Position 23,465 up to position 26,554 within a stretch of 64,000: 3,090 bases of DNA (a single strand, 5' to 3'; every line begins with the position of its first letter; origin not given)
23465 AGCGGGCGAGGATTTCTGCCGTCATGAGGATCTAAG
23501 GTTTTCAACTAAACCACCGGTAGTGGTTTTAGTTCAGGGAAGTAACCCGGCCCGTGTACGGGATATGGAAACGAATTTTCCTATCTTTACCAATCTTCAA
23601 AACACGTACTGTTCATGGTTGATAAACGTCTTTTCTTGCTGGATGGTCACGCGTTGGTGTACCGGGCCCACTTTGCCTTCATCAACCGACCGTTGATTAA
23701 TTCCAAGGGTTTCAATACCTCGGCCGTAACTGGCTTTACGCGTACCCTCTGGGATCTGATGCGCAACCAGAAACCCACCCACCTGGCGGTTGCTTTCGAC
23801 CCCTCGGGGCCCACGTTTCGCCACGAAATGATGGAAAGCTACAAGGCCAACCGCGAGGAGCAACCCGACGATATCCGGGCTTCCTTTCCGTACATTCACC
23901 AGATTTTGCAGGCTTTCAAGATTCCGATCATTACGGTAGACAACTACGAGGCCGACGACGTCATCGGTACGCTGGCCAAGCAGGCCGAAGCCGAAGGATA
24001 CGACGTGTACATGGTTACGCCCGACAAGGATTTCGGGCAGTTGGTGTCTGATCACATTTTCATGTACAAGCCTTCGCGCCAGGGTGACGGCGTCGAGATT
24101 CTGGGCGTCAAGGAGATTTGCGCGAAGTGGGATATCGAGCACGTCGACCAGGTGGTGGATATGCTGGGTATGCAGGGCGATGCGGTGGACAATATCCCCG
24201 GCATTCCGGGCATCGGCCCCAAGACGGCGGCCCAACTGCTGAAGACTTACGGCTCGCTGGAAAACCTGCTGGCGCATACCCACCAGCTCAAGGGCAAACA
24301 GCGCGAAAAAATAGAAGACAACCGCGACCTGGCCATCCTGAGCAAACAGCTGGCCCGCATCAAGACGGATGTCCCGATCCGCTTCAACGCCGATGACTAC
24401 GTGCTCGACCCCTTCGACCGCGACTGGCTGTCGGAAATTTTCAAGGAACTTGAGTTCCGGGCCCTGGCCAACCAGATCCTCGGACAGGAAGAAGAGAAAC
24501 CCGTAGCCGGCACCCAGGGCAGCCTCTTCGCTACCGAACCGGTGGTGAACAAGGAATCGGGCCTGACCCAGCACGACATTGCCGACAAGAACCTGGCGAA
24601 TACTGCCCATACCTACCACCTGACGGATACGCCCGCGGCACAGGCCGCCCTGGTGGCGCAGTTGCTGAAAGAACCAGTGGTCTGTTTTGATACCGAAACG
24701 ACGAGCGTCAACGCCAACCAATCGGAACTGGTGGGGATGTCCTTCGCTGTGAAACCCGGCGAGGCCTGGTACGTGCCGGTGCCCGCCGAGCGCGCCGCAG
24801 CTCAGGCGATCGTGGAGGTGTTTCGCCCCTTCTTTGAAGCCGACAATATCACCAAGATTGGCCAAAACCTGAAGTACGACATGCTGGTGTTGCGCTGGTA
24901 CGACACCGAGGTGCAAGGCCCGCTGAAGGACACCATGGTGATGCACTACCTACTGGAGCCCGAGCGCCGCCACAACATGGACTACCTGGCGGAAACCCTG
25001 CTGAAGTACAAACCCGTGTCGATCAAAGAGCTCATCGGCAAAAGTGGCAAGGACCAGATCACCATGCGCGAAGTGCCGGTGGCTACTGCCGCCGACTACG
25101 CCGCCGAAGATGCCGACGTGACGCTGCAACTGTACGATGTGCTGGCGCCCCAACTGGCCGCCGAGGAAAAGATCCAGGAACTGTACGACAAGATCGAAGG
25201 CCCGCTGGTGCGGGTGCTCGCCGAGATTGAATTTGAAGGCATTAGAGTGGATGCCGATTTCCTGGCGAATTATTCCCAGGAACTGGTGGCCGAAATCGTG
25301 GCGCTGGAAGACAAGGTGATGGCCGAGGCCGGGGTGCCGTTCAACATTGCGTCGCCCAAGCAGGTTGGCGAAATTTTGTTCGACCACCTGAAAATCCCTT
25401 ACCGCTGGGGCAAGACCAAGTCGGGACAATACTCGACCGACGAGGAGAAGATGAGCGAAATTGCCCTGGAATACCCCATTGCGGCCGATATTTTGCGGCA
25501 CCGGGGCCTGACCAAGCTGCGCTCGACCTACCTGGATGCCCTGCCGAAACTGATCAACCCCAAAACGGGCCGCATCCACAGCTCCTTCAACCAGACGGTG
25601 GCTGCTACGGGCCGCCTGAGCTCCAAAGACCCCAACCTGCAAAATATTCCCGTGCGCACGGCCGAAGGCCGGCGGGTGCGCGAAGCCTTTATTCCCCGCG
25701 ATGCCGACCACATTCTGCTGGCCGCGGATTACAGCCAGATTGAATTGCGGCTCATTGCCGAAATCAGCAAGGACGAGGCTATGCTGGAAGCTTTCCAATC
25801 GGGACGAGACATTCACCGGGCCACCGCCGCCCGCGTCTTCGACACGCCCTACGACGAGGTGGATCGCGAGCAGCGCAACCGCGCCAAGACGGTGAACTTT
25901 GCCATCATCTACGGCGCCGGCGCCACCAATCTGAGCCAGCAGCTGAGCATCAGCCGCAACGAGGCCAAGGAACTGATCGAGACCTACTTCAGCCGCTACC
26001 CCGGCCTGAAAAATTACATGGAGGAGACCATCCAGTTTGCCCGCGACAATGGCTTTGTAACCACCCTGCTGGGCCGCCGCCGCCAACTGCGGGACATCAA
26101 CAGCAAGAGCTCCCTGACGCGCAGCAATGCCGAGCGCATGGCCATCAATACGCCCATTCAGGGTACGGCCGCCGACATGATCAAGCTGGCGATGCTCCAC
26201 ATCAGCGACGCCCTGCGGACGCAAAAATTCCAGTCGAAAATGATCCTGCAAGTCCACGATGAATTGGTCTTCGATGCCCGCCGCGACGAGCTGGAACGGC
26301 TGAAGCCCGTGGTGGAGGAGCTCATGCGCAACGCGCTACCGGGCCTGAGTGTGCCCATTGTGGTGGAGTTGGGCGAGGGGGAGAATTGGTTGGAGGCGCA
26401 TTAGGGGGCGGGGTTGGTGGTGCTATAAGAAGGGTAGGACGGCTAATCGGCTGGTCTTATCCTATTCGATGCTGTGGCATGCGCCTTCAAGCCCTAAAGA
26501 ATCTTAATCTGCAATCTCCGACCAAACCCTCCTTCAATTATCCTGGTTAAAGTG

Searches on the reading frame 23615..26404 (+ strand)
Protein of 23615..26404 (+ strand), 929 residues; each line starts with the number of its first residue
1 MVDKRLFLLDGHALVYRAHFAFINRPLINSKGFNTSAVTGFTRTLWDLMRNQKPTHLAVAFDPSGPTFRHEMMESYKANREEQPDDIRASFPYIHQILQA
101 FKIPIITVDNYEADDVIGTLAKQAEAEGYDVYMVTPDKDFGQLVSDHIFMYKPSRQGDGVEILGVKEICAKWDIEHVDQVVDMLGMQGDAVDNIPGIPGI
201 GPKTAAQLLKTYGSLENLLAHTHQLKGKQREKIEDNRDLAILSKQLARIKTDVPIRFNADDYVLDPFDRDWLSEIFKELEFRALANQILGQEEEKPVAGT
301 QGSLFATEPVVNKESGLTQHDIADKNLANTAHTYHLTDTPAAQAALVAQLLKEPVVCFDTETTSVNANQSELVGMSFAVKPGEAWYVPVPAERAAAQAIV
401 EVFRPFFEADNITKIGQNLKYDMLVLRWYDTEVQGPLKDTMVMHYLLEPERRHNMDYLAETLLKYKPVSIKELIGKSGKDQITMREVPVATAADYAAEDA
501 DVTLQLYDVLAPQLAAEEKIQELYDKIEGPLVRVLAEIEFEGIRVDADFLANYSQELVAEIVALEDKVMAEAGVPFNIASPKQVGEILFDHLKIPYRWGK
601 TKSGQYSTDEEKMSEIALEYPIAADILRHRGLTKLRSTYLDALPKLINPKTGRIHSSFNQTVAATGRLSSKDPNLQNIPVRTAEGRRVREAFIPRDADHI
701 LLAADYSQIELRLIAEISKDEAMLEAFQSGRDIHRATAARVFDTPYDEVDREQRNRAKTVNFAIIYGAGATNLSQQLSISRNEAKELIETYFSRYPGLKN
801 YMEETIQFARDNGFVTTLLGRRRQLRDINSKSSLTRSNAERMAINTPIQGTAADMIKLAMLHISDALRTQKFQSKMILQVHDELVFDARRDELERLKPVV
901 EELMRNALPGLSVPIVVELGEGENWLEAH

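Call 15: search_protein_families(library=pfam, proteins=[window:23615-26404:+])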
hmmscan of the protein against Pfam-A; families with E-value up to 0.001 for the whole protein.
window:23615-26404:+ (929 aa): 6 families
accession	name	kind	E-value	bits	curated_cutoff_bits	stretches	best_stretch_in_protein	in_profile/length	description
PF00476.26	DNA_pol_A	-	7.9e-157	522.5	34.3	1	548-927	2-381/381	DNA polymerase family A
PF02739.22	5_3_exonuc_N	-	1.4e-57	194.4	34.3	1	5-172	1-163/164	5'-3' exonuclease, N-terminal resolvase-like domain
PF01367.25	5_3_exonuc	-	5.2e-33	113.8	40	1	178-269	4-96/97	5'-3' exonuclease, C-terminal SAM fold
PF01612.26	DNA_pol_A_exo1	-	1.6e-31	109.9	23.6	1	335-514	2-172/173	3'-5' exonuclease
PF22619.2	DNA_polI_exo1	-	1.1e-06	29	27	1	361-486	4-124/140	DNA polymerase I, ribonuclease H-like domain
PF14520.12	HHH_5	-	0.00034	21.5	27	0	196-220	6-31/57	Helix-hairpin-helix domain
